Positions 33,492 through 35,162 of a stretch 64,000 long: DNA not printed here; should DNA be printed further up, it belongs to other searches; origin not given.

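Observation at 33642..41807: Complete WbpA/WbpB/WbpE/WbpD-like set predicts a 2,3-diacetamido-2,3-dideoxy-hexuronic acid in this EPS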

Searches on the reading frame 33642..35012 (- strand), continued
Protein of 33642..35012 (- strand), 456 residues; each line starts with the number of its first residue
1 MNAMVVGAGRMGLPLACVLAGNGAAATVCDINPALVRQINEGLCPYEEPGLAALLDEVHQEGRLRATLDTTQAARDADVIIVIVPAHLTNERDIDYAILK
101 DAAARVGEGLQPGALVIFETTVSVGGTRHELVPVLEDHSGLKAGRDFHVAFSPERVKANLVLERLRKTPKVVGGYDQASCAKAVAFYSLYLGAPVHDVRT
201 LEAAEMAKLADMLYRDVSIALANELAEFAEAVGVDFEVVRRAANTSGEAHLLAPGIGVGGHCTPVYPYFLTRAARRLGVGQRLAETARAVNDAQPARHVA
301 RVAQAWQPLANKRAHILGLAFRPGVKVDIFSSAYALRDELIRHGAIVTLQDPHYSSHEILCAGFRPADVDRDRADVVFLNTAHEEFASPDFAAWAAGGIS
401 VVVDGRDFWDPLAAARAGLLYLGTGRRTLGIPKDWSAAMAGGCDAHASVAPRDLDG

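Call 58: find_encoding_contigs(protein=P0189, flank=10000, max_places=1)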
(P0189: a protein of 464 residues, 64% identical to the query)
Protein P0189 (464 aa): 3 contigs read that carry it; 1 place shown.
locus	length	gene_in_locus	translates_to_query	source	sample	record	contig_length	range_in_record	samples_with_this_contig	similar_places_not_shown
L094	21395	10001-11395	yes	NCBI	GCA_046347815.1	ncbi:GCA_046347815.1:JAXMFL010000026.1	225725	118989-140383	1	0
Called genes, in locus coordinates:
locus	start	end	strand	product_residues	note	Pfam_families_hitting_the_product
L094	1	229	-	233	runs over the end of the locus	PF02585:PIG-L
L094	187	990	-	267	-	PF00483:NTP_transferase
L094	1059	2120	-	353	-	PF01073:3Beta_HSD, PF01370:Epimerase, PF04321:RmlD_sub_bind, PF16363:GDP_Man_Dehyd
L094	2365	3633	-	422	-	PF03721:UDPG_MGDP_dh_N, PF00984:UDPG_MGDP_dh, PF03720:UDPG_MGDP_dh_C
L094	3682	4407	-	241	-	PF22483:Mu-transpos_C_2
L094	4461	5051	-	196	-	-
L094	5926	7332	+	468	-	-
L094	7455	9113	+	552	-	-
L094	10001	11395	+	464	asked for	PF01210:NAD_Gly3P_dh_N (weak), PF03721:UDPG_MGDP_dh_N, PF00984:UDPG_MGDP_dh, PF03720:UDPG_MGDP_dh_C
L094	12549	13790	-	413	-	-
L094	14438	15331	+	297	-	PF13641:Glyco_tranf_2_3, PF00535:Glycos_transf_2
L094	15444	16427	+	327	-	-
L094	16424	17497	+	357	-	PF13480:Acetyltransf_6, PF02388:FemAB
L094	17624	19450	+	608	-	PF13522:GATase_6 (weak), PF13537:GATase_7, PF00733:Asn_synthase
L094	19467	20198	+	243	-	PF04794:YdjC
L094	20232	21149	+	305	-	PF13641:Glyco_tranf_2_3, PF00535:Glycos_transf_2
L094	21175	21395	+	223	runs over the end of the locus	-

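Call 59: search_protein_representatives(protein=window:33642-35012:-)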
Query: 456 residues. Proteins with E-value up to 0.001 (for the whole library): 17862; up to 1e-10: 9261; up to 1e-30: 1682. The best 150 are listed.
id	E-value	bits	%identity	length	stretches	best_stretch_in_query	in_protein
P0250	1.0e-125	436.8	52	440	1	3-426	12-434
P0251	4.9e-124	431.2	50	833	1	1-430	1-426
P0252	6.7e-113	394.5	64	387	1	1-297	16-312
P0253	5.4e-106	371.8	57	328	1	101-425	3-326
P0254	9.6e-100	351.2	44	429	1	2-423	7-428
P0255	1.3e-99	350.7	44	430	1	4-427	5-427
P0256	4.0e-99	349.1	46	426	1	3-420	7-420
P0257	4.0e-93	329.3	58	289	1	176-448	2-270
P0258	6.6e-91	322.1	44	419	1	2-406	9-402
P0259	1.2e-90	321.2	66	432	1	172-398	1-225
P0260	8.8e-90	318.3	64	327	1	11-249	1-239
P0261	2.5e-89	316.9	53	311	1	138-441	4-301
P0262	4.1e-88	312.8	45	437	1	4-428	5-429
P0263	5.2e-88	312.5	42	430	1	3-422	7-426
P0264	6.3e-87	308.9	54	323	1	2-295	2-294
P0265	4.3e-85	302.9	45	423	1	3-426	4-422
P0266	4.3e-83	296.3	39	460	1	4-428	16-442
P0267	3.1e-82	293.5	41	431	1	4-430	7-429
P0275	6.0e-78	279.4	44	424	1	1-427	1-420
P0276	2.2e-76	274.2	40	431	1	4-414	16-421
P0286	2.1e-70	254.5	40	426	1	5-410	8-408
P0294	7.6e-69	249.3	37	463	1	5-427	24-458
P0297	2.3e-68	247.7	40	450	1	5-387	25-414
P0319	9.1e-64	232.6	35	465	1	4-430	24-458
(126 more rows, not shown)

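Call 61: search_protein_families(library=ncbifam, proteins=[P0262, P0265, P0266, P0267, P0275, P0276, P0286, P0294, P0297, P0319], max_evalue=1e-40)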
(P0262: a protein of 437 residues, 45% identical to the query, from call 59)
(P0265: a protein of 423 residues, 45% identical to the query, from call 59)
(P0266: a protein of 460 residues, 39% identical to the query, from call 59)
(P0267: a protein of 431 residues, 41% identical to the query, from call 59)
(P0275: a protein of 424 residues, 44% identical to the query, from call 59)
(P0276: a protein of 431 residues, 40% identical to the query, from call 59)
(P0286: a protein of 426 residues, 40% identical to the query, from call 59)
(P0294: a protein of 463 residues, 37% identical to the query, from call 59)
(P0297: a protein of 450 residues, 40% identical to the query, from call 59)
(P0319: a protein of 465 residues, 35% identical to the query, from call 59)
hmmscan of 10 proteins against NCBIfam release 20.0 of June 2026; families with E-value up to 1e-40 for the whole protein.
P0262 (437 aa): 5 families
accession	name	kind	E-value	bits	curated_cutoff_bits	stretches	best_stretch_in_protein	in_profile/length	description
TIGR03026.1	NDP-sugDHase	subfamily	8.4e-107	357.5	189.8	1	3-408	2-413/413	nucleotide sugar dehydrogenase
NF040825.1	UDPMaNacDH_Arch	equivalog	7.2e-81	272.2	750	1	3-428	2-416/418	UDP-N-acetyl-D-mannosamine dehydrogenase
NF008286.0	PRK11064.1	equivalog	1.4e-67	228.1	459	1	2-352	4-362/420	UDP-N-acetyl-D-mannosamine dehydrogenase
NF041297.1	UDPGDh_AglM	equivalog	1.5e-45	155.9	670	1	4-413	3-420/429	UDP-glucose 6-dehydrogenase AglM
NF047673.2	TeichurnBiosyTuaD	equivalog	7.2e-43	147.3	700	1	1-429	1-433/439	UDP-glucose 6-dehydrogenase TuaD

P0265 (423 aa): 5 families
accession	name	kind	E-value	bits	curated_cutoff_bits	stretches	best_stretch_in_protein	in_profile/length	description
TIGR03026.1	NDP-sugDHase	subfamily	2.1e-98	329.8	189.8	1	3-402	2-412/413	nucleotide sugar dehydrogenase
NF040825.1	UDPMaNacDH_Arch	equivalog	1.2e-75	255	750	1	3-407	2-403/418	UDP-N-acetyl-D-mannosamine dehydrogenase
NF008286.0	PRK11064.1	equivalog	4.9e-65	219.8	459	1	3-393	5-408/420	UDP-N-acetyl-D-mannosamine dehydrogenase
NF047673.2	TeichurnBiosyTuaD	equivalog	1.9e-43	149.2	700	1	3-423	3-432/439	UDP-glucose 6-dehydrogenase TuaD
NF041297.1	UDPGDh_AglM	equivalog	2.7e-41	141.9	670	1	3-407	2-419/429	UDP-glucose 6-dehydrogenase AglM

P0266 (460 aa): 4 families
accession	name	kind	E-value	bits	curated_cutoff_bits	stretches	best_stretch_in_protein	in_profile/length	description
TIGR03026.1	NDP-sugDHase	subfamily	6.2e-95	318.4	189.8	1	14-421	2-413/413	nucleotide sugar dehydrogenase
NF040825.1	UDPMaNacDH_Arch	equivalog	1.3e-79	268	750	1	14-424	2-402/418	UDP-N-acetyl-D-mannosamine dehydrogenase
NF008286.0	PRK11064.1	equivalog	1.3e-62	211.8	459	1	14-324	5-310/420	UDP-N-acetyl-D-mannosamine dehydrogenase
NF011729.0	PRK15182.1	equivalog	4.7e-43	147.5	592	1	13-405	7-394/425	Vi polysaccharide biosynthesis UDP-N-acetylglucosamine C-6 dehydrogenase TviB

P0267 (431 aa): 5 families
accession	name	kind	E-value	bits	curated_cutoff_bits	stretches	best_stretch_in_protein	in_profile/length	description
TIGR03026.1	NDP-sugDHase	subfamily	8.6e-103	344.3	189.8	1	5-406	2-413/413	nucleotide sugar dehydrogenase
NF040825.1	UDPMaNacDH_Arch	equivalog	4e-79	266.4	750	1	5-425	2-415/418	UDP-N-acetyl-D-mannosamine dehydrogenase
NF008286.0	PRK11064.1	equivalog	4.6e-67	226.4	459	1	3-351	3-362/420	UDP-N-acetyl-D-mannosamine dehydrogenase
NF047673.2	TeichurnBiosyTuaD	equivalog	5.8e-46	157.5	700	1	4-426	2-432/439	UDP-glucose 6-dehydrogenase TuaD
NF041297.1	UDPGDh_AglM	equivalog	2.7e-43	148.5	670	1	5-411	2-420/429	UDP-glucose 6-dehydrogenase AglM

P0275 (424 aa): 4 families
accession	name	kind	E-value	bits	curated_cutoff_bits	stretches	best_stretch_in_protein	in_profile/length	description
TIGR03026.1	NDP-sugDHase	subfamily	3.2e-101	339.1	189.8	1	1-403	1-410/413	nucleotide sugar dehydrogenase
NF040825.1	UDPMaNacDH_Arch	equivalog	2.7e-68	230.7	750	1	1-419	1-415/418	UDP-N-acetyl-D-mannosamine dehydrogenase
NF008286.0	PRK11064.1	equivalog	1e-61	208.8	459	1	2-338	5-350/420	UDP-N-acetyl-D-mannosamine dehydrogenase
NF041297.1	UDPGDh_AglM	equivalog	3e-42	145.1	670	1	1-405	1-420/429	UDP-glucose 6-dehydrogenase AglM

P0276 (431 aa): 4 families
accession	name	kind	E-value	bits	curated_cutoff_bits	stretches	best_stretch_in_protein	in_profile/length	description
TIGR03026.1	NDP-sugDHase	subfamily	2.2e-96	323.1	189.8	1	14-413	2-412/413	nucleotide sugar dehydrogenase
NF040825.1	UDPMaNacDH_Arch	equivalog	3.7e-72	243.5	750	1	14-414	2-399/418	UDP-N-acetyl-D-mannosamine dehydrogenase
NF008286.0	PRK11064.1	equivalog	4.9e-59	200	459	1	13-414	4-417/420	UDP-N-acetyl-D-mannosamine dehydrogenase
NF011729.0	PRK15182.1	equivalog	6.5e-43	147.1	592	1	14-369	8-363/425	Vi polysaccharide biosynthesis UDP-N-acetylglucosamine C-6 dehydrogenase TviB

P0286 (426 aa): 6 families
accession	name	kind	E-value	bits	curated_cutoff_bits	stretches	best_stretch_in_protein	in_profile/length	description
TIGR03026.1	NDP-sugDHase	subfamily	2.1e-113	379.2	189.8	1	6-404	3-412/413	nucleotide sugar dehydrogenase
NF040825.1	UDPMaNacDH_Arch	equivalog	4.4e-94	315.7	750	1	6-408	3-402/418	UDP-N-acetyl-D-mannosamine dehydrogenase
NF008286.0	PRK11064.1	equivalog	1.5e-82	277.5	459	1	1-408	1-420/420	UDP-N-acetyl-D-mannosamine dehydrogenase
NF041297.1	UDPGDh_AglM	equivalog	4.5e-48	164.2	670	1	6-407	3-417/429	UDP-glucose 6-dehydrogenase AglM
NF011729.0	PRK15182.1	equivalog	2.2e-45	155.2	592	1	3-391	6-394/425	Vi polysaccharide biosynthesis UDP-N-acetylglucosamine C-6 dehydrogenase TviB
NF047673.2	TeichurnBiosyTuaD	equivalog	1.6e-43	149.5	700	1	6-416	4-423/439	UDP-glucose 6-dehydrogenase TuaD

P0294 (463 aa): 6 families
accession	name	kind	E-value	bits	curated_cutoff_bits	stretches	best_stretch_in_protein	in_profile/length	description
TIGR03026.1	NDP-sugDHase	subfamily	3.4e-126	421.3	189.8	1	21-438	2-413/413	nucleotide sugar dehydrogenase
NF040825.1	UDPMaNacDH_Arch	equivalog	1.2e-99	334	750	1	21-457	2-415/418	UDP-N-acetyl-D-mannosamine dehydrogenase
NF008286.0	PRK11064.1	equivalog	1.5e-78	264.3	459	1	21-422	5-406/420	UDP-N-acetyl-D-mannosamine dehydrogenase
NF011729.0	PRK15182.1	equivalog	5.9e-61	206.5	592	1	20-419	7-395/425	Vi polysaccharide biosynthesis UDP-N-acetylglucosamine C-6 dehydrogenase TviB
NF041297.1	UDPGDh_AglM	equivalog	9.8e-58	196.1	670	1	21-445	2-422/429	UDP-glucose 6-dehydrogenase AglM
NF047673.2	TeichurnBiosyTuaD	equivalog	1.2e-56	192.7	700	1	21-458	3-432/439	UDP-glucose 6-dehydrogenase TuaD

P0297 (450 aa): 5 families
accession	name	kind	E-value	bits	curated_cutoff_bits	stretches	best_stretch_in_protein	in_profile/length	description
TIGR03026.1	NDP-sugDHase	subfamily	1.2e-105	353.6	189.8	1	22-428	2-409/413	nucleotide sugar dehydrogenase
NF008286.0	PRK11064.1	equivalog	7.7e-76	255.3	459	1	22-430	5-415/420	UDP-N-acetyl-D-mannosamine dehydrogenase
NF040825.1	UDPMaNacDH_Arch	equivalog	4.3e-74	249.9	750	1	22-417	2-381/418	UDP-N-acetyl-D-mannosamine dehydrogenase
NF041297.1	UDPGDh_AglM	equivalog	3.2e-53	181.2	670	1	22-426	2-408/429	UDP-glucose 6-dehydrogenase AglM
NF011729.0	PRK15182.1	equivalog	1.4e-43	149.2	592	1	20-415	6-393/425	Vi polysaccharide biosynthesis UDP-N-acetylglucosamine C-6 dehydrogenase TviB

P0319 (465 aa): 6 families
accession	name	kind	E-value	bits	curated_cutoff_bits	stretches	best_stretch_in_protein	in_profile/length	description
TIGR03026.1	NDP-sugDHase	subfamily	2.9e-116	388.6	189.8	1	22-436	2-413/413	nucleotide sugar dehydrogenase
NF040825.1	UDPMaNacDH_Arch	equivalog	8.7e-101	337.8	750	1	21-454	1-415/418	UDP-N-acetyl-D-mannosamine dehydrogenase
NF008286.0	PRK11064.1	equivalog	2.7e-71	240.4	459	1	22-424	5-410/420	UDP-N-acetyl-D-mannosamine dehydrogenase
NF041297.1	UDPGDh_AglM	equivalog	1.3e-57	195.6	670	1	22-441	2-420/429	UDP-glucose 6-dehydrogenase AglM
NF047673.2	TeichurnBiosyTuaD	equivalog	1.7e-57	195.5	700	1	22-460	3-437/439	UDP-glucose 6-dehydrogenase TuaD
NF011729.0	PRK15182.1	equivalog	7.7e-48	163.3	592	1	21-438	7-416/425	Vi polysaccharide biosynthesis UDP-N-acetylglucosamine C-6 dehydrogenase TviB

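Call 83: find_encoding_contigs(protein=P0177, flank=10000, max_places=1)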
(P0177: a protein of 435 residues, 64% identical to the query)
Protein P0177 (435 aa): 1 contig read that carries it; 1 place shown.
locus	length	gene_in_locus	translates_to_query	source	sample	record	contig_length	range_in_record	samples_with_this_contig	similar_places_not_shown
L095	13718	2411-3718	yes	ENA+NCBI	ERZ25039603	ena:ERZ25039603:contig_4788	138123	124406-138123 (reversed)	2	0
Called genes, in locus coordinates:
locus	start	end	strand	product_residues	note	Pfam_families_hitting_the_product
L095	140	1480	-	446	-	PF13701:DDE_Tnp_1_4, PF01609:DDE_Tnp_1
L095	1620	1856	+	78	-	PF13751:DDE_Tnp_1_6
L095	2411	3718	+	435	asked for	PF00070:Pyr_redox (weak), PF01210:NAD_Gly3P_dh_N, PF02737:3HCDH_N (weak), PF03446:NAD_binding_2 (weak), PF03721:UDPG_MGDP_dh_N, PF00984:UDPG_MGDP_dh, PF03720:UDPG_MGDP_dh_C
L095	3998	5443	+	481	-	PF13546:DDE_5, PF01609:DDE_Tnp_1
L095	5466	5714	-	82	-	PF01609:DDE_Tnp_1, PF13586:DDE_Tnp_1_2 (weak)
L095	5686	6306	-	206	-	PF13340:DUF4096, PF01609:DDE_Tnp_1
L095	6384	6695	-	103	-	PF00551:Formyl_trans_N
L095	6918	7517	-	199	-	-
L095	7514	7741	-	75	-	PF13586:DDE_Tnp_1_2 (weak)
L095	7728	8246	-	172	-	PF13340:DUF4096, PF01609:DDE_Tnp_1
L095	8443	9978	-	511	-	-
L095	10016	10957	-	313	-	PF04932:Wzy_C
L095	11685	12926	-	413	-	PF13439:Glyco_transf_4, PF00534:Glycos_transf_1, PF13692:Glyco_trans_1_4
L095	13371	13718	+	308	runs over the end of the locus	PF00288:GHMP_kinases_N, PF08544:GHMP_kinases_C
